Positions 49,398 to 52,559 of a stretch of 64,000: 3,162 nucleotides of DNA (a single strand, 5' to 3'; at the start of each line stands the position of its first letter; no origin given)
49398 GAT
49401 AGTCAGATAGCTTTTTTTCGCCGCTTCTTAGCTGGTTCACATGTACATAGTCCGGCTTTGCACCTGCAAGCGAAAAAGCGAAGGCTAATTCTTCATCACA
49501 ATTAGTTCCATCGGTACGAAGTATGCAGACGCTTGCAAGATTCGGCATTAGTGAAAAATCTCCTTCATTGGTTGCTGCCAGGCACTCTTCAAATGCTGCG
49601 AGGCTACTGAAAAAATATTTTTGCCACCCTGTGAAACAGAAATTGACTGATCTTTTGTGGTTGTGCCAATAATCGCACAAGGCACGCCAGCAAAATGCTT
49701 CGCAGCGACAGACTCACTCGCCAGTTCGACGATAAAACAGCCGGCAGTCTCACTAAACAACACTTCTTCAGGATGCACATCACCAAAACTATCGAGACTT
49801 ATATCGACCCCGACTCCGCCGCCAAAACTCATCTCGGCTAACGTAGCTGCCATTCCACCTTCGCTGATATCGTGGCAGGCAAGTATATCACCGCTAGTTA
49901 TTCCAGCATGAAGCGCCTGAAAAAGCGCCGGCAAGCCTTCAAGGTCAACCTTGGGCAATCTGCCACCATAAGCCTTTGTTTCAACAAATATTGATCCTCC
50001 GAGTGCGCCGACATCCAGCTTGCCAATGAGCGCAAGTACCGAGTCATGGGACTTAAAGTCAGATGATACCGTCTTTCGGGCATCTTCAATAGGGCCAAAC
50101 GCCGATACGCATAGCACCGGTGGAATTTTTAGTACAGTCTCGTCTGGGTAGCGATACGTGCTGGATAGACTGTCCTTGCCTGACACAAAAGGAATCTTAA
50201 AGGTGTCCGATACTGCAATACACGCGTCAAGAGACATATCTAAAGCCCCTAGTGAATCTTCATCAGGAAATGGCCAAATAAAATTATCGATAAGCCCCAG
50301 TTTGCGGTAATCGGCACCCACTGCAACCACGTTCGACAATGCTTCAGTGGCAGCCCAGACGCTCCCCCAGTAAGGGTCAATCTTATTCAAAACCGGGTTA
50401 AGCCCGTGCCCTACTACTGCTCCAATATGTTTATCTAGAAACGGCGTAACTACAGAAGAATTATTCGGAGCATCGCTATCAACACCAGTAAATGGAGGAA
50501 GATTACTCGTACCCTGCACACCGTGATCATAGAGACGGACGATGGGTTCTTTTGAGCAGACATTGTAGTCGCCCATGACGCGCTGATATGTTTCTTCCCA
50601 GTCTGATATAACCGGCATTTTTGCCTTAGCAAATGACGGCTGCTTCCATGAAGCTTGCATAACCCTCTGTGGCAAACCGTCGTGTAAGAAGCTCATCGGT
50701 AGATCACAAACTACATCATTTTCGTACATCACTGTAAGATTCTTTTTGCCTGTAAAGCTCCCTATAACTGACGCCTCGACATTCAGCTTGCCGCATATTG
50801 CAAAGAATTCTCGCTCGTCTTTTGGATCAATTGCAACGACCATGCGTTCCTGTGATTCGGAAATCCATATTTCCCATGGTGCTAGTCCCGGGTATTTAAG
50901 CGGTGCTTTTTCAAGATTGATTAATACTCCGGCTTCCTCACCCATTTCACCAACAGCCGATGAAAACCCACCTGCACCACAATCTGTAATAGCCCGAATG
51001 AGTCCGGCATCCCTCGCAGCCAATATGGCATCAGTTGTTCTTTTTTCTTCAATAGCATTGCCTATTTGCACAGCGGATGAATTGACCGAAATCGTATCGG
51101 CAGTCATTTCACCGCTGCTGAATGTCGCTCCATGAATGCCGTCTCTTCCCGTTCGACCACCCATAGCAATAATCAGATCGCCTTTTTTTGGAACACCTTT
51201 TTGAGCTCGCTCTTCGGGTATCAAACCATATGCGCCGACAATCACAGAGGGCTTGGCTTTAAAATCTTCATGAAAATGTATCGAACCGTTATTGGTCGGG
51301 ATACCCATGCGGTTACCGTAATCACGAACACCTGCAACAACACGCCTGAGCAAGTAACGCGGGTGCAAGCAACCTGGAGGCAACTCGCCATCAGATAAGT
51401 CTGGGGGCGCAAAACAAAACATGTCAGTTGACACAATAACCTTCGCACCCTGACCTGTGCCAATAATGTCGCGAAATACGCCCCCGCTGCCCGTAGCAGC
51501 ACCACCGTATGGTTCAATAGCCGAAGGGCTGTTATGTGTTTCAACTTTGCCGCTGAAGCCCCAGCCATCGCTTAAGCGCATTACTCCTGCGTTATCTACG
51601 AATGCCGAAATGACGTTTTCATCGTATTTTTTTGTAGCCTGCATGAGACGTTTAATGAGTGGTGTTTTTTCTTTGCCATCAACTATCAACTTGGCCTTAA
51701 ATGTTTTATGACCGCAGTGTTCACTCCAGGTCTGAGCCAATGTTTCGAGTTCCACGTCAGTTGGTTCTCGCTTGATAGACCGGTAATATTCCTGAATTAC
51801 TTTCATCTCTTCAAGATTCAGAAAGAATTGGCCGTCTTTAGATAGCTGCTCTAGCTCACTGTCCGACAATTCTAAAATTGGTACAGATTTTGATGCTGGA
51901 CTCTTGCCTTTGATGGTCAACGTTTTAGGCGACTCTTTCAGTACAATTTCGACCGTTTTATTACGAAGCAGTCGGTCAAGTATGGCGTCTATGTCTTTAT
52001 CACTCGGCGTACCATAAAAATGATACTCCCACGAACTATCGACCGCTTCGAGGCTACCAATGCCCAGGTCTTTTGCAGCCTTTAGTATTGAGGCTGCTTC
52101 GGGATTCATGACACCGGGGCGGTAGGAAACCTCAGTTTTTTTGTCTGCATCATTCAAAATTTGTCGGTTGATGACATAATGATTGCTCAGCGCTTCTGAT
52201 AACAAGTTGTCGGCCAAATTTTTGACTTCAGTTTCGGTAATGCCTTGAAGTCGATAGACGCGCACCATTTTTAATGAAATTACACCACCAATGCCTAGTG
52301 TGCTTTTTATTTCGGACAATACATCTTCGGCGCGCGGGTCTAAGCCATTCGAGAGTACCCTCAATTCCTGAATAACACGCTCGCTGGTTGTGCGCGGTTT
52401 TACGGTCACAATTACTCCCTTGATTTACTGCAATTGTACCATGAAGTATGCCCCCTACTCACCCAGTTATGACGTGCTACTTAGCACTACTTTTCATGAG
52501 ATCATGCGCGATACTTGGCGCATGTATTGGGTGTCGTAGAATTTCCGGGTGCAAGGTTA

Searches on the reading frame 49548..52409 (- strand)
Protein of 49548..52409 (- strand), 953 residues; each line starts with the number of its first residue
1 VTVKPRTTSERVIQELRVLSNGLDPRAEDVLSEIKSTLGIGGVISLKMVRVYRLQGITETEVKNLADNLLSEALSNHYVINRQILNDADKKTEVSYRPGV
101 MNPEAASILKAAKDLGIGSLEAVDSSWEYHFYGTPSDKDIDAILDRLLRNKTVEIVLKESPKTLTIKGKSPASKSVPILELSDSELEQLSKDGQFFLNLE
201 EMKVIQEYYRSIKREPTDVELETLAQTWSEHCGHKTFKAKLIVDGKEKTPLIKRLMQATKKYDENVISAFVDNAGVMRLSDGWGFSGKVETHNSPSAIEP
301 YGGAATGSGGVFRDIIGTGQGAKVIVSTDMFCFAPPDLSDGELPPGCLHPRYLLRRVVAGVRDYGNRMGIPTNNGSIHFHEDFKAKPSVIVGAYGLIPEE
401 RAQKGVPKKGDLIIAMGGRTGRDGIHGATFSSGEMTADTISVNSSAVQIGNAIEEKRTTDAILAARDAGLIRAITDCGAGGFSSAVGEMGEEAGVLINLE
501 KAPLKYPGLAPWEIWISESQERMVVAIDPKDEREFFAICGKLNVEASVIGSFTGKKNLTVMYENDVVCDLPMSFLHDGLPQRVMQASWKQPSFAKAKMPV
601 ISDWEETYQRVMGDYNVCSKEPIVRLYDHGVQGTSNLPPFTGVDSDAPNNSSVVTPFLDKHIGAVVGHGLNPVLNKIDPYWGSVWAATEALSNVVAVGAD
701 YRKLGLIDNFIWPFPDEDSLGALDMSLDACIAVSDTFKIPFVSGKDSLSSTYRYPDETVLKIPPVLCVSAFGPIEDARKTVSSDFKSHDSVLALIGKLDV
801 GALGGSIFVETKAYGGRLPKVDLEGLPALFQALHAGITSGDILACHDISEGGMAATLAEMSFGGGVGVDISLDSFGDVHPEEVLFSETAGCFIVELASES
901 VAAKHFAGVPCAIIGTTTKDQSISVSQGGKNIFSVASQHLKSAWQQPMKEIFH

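Call 57: search_protein_families(library=pfam, proteins=[window:49548-52409:-], max_evalue=0.00001)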
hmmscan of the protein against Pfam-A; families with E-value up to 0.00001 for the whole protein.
window:49548-52409:- (953 aa): 4 families
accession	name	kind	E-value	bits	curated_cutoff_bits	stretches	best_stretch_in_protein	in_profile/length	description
PF02769.27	AIRS_C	-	7.6e-48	163.1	23.1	2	408-562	1-155/156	AIR synthase related protein, C-terminal domain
PF00586.29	AIRS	-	1.5e-19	70.9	24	1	272-397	2-112/112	AIR synthase related protein, N-terminal domain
PF18072.6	FGAR-AT_linker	-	3.8e-18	66.2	26.6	1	186-235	1-50/50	Formylglycinamide ribonucleotide amidotransferase linker domain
PF02700.19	PurS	-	6.4e-06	26.7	22.2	0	93-154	5-71/77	Phosphoribosylformylglycinamidine (FGAM) synthase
